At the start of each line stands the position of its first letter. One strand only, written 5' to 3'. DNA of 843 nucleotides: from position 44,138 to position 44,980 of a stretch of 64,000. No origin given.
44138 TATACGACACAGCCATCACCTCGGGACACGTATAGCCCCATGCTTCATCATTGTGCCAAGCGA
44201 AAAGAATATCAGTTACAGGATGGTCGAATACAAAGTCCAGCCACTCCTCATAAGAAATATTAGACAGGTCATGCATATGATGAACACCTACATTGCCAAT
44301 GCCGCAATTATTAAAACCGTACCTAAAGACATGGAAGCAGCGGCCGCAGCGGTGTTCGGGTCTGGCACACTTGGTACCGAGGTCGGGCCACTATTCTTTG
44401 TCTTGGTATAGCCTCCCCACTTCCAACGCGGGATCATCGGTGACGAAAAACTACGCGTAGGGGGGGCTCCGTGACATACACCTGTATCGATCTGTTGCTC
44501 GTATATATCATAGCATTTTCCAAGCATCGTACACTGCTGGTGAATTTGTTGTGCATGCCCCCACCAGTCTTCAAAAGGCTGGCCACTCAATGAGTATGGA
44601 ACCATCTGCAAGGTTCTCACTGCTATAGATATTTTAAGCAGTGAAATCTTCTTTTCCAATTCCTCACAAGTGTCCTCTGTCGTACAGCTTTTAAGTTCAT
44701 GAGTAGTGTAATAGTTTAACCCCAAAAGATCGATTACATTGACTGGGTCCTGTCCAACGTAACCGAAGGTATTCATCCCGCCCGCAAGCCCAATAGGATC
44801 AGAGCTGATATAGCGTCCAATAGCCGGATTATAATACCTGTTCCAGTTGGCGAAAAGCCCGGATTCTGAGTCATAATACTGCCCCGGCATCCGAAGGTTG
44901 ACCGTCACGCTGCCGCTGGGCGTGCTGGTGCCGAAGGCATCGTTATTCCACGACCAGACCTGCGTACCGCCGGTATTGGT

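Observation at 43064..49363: Rhs polymorphic-toxin island abutting the 3' end of tRNA-Thr, with no visible delivery or integration machinery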

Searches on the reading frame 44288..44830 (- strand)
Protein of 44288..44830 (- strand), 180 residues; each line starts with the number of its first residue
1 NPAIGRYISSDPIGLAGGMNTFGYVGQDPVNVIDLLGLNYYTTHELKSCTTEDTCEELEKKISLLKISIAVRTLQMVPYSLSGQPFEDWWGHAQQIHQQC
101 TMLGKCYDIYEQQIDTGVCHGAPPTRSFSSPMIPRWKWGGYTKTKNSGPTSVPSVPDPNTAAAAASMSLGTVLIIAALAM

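Call 47: find_homologous_proteins(query=window:44288-44830:-, max_evalue=0.001)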
Query window:44288-44830:- (180 aa): 40 proteins with E <= 0.001 among 79 candidates.
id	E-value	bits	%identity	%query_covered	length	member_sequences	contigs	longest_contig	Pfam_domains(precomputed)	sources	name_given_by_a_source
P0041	3.8e-10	58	73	22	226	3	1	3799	-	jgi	jgi:RHS repeat-associated protein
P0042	4.5e-10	57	46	49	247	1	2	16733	PF25023.2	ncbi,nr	ncbi:MAG: hypothetical protein PHU06_13155 [Gallionella sp.]|nr:hypothetical protein [Gallionella sp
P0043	2.4e-9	55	87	21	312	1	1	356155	PF25023.2,PF03527.21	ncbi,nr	ncbi:MAG: hypothetical protein JNM12_12030 [Alphaproteobacteria bacterium]|nr:hypothetical protein [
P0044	4.1e-9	54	79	22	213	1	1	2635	-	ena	-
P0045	6.7e-9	54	72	22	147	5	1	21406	-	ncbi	ncbi:MAG: hypothetical protein RLZZ422_1595 [Pseudomonadota bacterium]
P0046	1.1e-8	53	42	58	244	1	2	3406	-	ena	-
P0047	3.3e-8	51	74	21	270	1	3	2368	PF03527.21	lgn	-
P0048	4.2e-8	51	76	21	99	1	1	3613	-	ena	-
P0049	5.5e-8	51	68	22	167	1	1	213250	-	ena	-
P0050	5.8e-8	50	81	21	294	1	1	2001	PF03527.21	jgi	jgi:RHS repeat-associated protein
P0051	9.2e-8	50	71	23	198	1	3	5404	-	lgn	-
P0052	9.4e-8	50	69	22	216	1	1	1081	-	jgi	jgi:type VI secretion system secreted protein VgrG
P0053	1.1e-7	49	68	23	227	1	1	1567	PF25023.2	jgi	jgi:type VI secretion system secreted protein VgrG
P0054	2.7e-7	48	77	19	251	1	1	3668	-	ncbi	-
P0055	3.6e-7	48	78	20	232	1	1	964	-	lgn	-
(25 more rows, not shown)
